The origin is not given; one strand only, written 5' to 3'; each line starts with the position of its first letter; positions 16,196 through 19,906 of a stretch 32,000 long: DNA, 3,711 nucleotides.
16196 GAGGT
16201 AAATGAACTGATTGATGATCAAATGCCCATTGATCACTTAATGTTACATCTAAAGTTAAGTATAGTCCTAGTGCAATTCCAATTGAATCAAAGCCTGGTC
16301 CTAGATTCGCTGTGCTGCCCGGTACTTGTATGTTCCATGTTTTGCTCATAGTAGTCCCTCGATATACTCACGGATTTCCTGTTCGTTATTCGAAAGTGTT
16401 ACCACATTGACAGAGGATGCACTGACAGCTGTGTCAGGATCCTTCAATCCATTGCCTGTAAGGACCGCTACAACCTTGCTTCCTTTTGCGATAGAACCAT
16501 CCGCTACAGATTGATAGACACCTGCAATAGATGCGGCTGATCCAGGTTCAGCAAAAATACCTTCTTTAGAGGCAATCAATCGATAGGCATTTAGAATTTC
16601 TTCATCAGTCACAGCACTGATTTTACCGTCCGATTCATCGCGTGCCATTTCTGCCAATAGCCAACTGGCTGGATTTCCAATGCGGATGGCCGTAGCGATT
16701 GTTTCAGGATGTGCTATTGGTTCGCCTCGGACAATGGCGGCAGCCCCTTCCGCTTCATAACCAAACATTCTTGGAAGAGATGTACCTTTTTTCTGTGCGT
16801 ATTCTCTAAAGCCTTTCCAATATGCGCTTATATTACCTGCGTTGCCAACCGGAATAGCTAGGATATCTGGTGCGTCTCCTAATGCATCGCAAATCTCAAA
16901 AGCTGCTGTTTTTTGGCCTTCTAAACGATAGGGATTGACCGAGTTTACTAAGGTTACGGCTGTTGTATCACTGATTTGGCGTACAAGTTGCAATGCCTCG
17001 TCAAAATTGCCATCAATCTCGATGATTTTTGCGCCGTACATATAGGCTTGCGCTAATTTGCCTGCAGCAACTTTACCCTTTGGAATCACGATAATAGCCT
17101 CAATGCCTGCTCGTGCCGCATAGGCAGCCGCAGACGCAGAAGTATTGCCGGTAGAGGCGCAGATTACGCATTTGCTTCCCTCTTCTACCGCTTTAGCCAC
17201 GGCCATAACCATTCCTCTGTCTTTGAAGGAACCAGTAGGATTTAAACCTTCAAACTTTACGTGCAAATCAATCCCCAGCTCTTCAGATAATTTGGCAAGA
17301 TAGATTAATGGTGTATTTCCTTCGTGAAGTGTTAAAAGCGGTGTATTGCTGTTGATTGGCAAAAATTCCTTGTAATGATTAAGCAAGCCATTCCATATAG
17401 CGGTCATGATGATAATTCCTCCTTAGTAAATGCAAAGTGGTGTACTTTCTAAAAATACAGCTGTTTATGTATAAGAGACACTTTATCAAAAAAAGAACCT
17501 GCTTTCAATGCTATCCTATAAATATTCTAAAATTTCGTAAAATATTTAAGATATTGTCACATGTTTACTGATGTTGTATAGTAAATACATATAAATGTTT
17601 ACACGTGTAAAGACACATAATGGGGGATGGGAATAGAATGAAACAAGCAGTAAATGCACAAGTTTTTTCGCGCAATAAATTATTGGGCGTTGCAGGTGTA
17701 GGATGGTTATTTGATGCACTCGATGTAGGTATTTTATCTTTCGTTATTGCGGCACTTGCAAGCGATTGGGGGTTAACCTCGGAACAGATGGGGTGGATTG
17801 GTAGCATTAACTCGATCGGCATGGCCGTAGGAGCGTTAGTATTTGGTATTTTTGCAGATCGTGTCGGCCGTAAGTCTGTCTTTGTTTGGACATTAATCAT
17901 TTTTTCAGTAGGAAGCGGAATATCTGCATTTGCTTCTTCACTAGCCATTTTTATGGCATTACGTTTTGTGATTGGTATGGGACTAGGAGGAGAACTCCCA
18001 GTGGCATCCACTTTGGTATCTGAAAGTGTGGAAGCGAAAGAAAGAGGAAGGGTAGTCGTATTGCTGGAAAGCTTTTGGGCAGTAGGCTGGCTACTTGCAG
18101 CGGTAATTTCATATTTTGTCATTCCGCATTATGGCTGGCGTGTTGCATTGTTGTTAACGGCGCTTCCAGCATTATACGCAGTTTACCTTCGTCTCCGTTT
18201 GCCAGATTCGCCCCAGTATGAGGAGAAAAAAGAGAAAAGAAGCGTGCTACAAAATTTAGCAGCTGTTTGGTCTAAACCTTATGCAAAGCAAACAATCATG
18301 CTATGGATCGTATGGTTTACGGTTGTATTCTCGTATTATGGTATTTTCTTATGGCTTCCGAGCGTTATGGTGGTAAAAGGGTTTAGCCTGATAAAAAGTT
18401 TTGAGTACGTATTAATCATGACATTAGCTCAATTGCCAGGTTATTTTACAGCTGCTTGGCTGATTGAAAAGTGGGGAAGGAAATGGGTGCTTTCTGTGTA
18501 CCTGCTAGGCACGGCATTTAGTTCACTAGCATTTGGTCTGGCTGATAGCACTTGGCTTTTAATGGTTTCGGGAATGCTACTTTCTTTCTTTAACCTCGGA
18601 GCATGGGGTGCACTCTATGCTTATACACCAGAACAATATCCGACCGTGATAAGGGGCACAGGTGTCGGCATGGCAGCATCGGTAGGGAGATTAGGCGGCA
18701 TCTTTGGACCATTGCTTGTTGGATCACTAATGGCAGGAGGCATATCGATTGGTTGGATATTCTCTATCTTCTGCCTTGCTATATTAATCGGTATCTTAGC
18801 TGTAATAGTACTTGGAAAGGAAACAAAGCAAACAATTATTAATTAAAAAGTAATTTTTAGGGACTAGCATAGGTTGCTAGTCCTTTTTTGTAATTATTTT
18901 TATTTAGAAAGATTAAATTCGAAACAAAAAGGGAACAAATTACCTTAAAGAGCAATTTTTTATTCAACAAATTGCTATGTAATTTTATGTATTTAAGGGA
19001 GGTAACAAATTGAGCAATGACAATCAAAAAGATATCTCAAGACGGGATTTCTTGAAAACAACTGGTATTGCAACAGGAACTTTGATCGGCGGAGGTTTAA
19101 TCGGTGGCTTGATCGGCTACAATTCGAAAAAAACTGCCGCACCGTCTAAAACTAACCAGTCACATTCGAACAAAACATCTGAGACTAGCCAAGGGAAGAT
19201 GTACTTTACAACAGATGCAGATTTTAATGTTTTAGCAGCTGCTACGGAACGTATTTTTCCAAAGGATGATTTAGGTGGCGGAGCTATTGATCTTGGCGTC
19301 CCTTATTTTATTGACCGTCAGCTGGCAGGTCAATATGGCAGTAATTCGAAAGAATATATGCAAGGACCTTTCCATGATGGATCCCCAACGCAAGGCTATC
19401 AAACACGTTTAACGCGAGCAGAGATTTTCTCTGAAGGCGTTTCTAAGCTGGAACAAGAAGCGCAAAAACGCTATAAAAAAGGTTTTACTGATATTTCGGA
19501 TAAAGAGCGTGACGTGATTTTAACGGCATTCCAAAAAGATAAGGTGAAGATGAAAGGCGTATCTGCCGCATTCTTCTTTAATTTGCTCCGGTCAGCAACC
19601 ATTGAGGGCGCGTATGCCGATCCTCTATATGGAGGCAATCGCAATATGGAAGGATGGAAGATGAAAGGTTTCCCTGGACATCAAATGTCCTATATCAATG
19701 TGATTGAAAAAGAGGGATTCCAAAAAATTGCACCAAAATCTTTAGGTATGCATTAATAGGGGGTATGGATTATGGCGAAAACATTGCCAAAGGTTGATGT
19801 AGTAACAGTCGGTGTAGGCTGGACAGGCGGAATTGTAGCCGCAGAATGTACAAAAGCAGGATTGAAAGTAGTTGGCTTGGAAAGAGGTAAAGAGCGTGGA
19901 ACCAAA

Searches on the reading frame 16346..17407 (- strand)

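Call 29: search_protein_families(library=pfam, proteins=[window:16346-17407:-], max_evalue=0.00001)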
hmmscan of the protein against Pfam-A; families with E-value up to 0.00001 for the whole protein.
window:16346-17407:- (353 aa): 1 family
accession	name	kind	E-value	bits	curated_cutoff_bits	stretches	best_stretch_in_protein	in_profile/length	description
PF00291.31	PALP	-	6.6e-79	265.7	35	1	26-318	2-295/295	Pyridoxal-phosphate dependent enzyme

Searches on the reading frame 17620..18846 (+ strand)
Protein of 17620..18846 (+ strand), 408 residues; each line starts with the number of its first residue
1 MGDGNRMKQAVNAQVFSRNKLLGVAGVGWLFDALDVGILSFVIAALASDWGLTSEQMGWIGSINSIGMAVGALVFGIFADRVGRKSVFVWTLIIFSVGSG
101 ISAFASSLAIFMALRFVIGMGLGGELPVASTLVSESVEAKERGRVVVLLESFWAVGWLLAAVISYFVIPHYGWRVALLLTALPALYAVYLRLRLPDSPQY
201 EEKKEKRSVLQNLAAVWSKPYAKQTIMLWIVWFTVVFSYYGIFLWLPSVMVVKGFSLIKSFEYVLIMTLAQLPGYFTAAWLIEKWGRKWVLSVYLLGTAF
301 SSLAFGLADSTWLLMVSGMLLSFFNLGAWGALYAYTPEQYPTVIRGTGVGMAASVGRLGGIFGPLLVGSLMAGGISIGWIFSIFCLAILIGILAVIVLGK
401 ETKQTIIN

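Call 29: search_protein_families(library=pfam, proteins=[window:17620-18846:+], max_evalue=0.00001)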
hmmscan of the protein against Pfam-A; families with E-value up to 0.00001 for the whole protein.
window:17620-18846:+ (408 aa): 4 families
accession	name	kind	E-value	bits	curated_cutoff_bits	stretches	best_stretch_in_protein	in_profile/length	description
PF07690.21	MFS_1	-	8.3e-57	193.1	33.4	2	30-271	6-248/347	Major Facilitator Superfamily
PF00083.30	Sugar_tr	-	2.8e-35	122.5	22.3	1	53-207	44-204/452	Sugar (and other) transporter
PF06779.20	MFS_4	-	2.5e-08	34.1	26.3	1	42-376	15-344/364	Uncharacterised MFS-type transporter YbfB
PF12832.13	MFS_1_like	-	4.1e-08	33.1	25.2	1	49-381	28-371/373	MFS_1 like family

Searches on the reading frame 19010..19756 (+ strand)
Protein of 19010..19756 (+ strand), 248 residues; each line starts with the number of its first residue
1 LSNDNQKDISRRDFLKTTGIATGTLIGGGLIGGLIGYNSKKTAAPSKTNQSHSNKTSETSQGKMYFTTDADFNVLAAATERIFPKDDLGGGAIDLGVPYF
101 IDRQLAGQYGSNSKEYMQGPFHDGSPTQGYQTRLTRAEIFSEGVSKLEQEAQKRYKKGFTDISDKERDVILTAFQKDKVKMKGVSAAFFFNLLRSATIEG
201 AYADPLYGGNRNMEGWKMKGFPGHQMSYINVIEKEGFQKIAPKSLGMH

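Call 29: search_protein_families(library=pfam, proteins=[window:19010-19756:+], max_evalue=0.00001)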
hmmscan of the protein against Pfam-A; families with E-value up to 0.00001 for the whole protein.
window:19010-19756:+ (248 aa): 1 family
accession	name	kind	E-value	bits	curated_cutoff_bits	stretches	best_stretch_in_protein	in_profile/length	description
PF13618.11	Gluconate_2-dh3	-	1.3e-31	110.1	23.4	1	71-223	3-135/135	Gluconate 2-dehydrogenase subunit 3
